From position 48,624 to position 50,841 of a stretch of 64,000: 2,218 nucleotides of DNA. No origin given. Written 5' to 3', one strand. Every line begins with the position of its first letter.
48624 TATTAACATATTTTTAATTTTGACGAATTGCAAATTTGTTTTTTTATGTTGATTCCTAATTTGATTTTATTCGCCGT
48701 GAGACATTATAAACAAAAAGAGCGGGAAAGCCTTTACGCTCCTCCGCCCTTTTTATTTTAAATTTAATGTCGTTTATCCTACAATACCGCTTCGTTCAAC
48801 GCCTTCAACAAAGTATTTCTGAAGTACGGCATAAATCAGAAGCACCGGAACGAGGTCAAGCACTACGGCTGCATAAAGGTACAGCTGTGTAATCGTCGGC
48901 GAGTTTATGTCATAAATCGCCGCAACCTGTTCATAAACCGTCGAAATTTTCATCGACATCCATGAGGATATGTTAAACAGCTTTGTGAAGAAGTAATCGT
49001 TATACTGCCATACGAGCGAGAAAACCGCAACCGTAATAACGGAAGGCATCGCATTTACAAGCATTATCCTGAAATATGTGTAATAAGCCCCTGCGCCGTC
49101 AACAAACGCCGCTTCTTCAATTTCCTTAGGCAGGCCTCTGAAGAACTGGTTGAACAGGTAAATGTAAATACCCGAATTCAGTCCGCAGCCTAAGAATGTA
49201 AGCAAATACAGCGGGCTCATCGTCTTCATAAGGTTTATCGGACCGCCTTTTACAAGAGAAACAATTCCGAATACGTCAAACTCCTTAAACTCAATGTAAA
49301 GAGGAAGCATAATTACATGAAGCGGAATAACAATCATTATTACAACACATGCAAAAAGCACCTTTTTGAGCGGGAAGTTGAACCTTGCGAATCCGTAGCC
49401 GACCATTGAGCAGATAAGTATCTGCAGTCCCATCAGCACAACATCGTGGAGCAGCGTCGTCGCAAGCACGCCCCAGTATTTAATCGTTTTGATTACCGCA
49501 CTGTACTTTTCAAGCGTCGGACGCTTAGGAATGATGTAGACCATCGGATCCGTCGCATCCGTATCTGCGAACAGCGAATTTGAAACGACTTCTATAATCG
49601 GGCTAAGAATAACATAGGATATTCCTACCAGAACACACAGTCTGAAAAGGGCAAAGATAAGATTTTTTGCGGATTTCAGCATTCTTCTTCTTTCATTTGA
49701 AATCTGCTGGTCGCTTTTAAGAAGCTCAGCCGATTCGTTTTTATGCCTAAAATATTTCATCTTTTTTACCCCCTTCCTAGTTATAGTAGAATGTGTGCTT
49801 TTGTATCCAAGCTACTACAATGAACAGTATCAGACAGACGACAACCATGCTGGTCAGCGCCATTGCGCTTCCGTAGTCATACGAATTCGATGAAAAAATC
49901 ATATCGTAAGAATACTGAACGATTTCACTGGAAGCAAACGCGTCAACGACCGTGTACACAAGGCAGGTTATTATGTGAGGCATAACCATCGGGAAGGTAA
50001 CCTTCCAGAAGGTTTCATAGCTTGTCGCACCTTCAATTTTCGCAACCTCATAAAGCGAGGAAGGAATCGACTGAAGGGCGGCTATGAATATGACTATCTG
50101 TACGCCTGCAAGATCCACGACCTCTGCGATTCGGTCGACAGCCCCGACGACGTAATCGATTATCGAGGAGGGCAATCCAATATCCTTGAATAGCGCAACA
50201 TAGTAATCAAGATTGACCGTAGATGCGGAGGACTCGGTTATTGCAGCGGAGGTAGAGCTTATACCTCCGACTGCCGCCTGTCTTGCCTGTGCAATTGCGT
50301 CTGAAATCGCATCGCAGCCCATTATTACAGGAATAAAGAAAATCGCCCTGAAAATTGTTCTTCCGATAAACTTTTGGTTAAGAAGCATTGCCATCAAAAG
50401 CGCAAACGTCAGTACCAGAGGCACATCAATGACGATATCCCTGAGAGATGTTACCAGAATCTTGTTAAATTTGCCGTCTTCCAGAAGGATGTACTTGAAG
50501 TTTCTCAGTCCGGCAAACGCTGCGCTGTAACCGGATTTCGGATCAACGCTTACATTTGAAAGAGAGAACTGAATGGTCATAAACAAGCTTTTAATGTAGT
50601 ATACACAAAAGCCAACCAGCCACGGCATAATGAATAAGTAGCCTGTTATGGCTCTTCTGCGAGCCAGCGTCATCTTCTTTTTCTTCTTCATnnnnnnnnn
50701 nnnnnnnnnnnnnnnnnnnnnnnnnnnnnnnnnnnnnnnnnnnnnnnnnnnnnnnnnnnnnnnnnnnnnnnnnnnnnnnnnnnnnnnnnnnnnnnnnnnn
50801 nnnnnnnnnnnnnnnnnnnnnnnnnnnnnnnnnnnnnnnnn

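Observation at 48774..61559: Ten-gene operon in which two ATPase-less ABC importers bracket three membrane-tethered proteins of unknown function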

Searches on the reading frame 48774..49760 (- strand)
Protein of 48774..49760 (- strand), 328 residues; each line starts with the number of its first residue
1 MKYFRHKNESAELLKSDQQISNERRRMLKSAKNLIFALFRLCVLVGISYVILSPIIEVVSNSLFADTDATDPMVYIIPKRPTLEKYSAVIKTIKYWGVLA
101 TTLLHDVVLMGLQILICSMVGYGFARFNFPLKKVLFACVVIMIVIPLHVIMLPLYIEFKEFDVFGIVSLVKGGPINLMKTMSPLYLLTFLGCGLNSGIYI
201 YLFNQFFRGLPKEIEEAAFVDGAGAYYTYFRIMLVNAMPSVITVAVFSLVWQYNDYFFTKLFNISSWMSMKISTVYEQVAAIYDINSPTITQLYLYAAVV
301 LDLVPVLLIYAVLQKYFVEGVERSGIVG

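Call 4: search_protein_families(library=pfam, proteins=[window:48774-49760:-], max_evalue=0.01)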
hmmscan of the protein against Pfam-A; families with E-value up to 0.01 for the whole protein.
window:48774-49760:- (328 aa): 1 family
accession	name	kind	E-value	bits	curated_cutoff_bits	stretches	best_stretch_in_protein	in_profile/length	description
PF00528.27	BPD_transp_1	-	2.7e-12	47.2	26.4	1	119-321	3-182/184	Binding-protein-dependent transport system inner membrane component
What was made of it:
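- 48774..49760 (-): Permease B2. BPD_transp_1, E 2.7e-12 (call 4).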

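Call 5: search_protein_families(library=ncbifam, proteins=[window:48774-49760:-], max_evalue=0.01)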
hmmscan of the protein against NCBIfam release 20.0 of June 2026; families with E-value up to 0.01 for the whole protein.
window:48774-49760:- (328 aa): 6 families
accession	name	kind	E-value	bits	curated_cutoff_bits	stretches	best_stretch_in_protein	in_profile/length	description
NF040932.1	ABC_arch_GlcU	equivalog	1.8e-14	54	340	1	43-322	8-265/272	glucose ABC transporter permease GlcU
NF008210.0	PRK10973.1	equivalog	1.4e-12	47.9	297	1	37-321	9-276/281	sn-glycerol-3-phosphate ABC transporter permease UgpE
NF008231.0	PRK10998.1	equivalog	9e-10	38.6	261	1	112-326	97-294/296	maltose ABC transporter permease MalG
NF040839.1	tungstate_WtpB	equivalog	1e-05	25.3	340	1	72-248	20-189/251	tungstate ABC transporter permease WtpB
TIGR01581.1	Mo_ABC_porter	hypoth_equivalog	4.2e-05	23.1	210.3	1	110-248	34-167/225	ABC transporter permease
TIGR02139.1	permease_CysT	equivalog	0.0079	15.8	246.1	0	82-256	35-204/265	sulfate ABC transporter permease subunit CysT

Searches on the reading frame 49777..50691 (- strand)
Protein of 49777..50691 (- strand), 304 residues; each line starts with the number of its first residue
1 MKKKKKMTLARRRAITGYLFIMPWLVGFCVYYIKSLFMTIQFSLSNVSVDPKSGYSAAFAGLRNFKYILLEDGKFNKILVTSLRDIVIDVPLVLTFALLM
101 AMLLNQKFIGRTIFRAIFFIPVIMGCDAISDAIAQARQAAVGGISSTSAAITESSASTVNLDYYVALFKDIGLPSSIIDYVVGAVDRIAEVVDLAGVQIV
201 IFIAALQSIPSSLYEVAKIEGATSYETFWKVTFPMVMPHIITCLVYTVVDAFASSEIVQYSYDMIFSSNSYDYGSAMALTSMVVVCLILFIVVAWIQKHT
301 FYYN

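Call 4: search_protein_families(library=pfam, proteins=[window:49777-50691:-], max_evalue=0.01)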
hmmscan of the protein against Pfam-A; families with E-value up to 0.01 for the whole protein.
window:49777-50691:- (304 aa): 1 family
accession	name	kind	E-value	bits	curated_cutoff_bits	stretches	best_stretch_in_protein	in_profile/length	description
PF00528.27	BPD_transp_1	-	2e-13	50.9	26.4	1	194-294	64-171/184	Binding-protein-dependent transport system inner membrane component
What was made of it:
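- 49777..50691 (-): Permease B1. Its start overlaps the DUF5696 stop codon (TAATG). BPD_transp_1, E 2e-13 (call 4).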

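Call 5: search_protein_families(library=ncbifam, proteins=[window:49777-50691:-], max_evalue=0.01)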
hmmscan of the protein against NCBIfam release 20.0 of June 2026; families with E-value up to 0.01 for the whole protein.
window:49777-50691:- (304 aa): 16 families
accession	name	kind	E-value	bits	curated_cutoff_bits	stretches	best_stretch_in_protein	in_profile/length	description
NF007852.0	PRK10561.1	equivalog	3.2e-12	46.9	335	2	195-253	170-228/295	sn-glycerol-3-phosphate ABC transporter permease UgpA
NF040932.1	ABC_arch_GlcU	equivalog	3.5e-07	30.1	340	1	196-252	149-202/272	glucose ABC transporter permease GlcU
TIGR00969.1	3a0106s02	subfamily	8.2e-07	28.7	240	1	205-251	165-211/272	sulfate ABC transporter permease subunit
NF008232.0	PRK10999.1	equivalog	2e-06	26.9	392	1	200-245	392-437/520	maltose ABC transporter permease MalF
NF006939.0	PRK09421.1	equivalog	8.7e-06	25.3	262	1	204-248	114-158/230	molybdate ABC transporter permease subunit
TIGR01581.1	Mo_ABC_porter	hypoth_equivalog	1.1e-05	25.1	210.3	1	199-248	119-168/225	ABC transporter permease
TIGR02141.1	modB_ABC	equivalog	1.9e-05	24.4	182.6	1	202-247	99-144/208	molybdate ABC transporter permease subunit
NF043074.1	MMSYN1_0196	equivalog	3.1e-05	23.4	350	1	202-292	157-255/277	spermidine/putrescine ABC transporter permease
TIGR03262.1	PhnU2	equivalog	3.8e-05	22.5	593.25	1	188-294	414-529/546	putative 2-aminoethylphosphonate ABC transporter permease subunit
TIGR02139.1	permease_CysT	equivalog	0.0002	21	246.1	1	205-298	154-260/265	sulfate ABC transporter permease subunit CysT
NF008049.0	PRK10782.1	subfamily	0.0003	20.5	212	1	170-297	86-204/217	methionine ABC transporter permease MetI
TIGR03416.1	ABC_choXWV_perm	equivalog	0.00064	19.3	363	1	190-249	157-216/267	choline ABC transporter permease subunit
NF008231.0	PRK10998.1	equivalog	0.00066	19.3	261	1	194-253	167-228/296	maltose ABC transporter permease MalG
NF040931.1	ABC_arch_GlcT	equivalog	0.00076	19.2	360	0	190-243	150-203/278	glucose ABC transporter permease GlcT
NF007044.0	PRK09497.1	equivalog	0.001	18.6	348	1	198-292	165-271/285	spermidine/putrescine ABC transporter permease PotB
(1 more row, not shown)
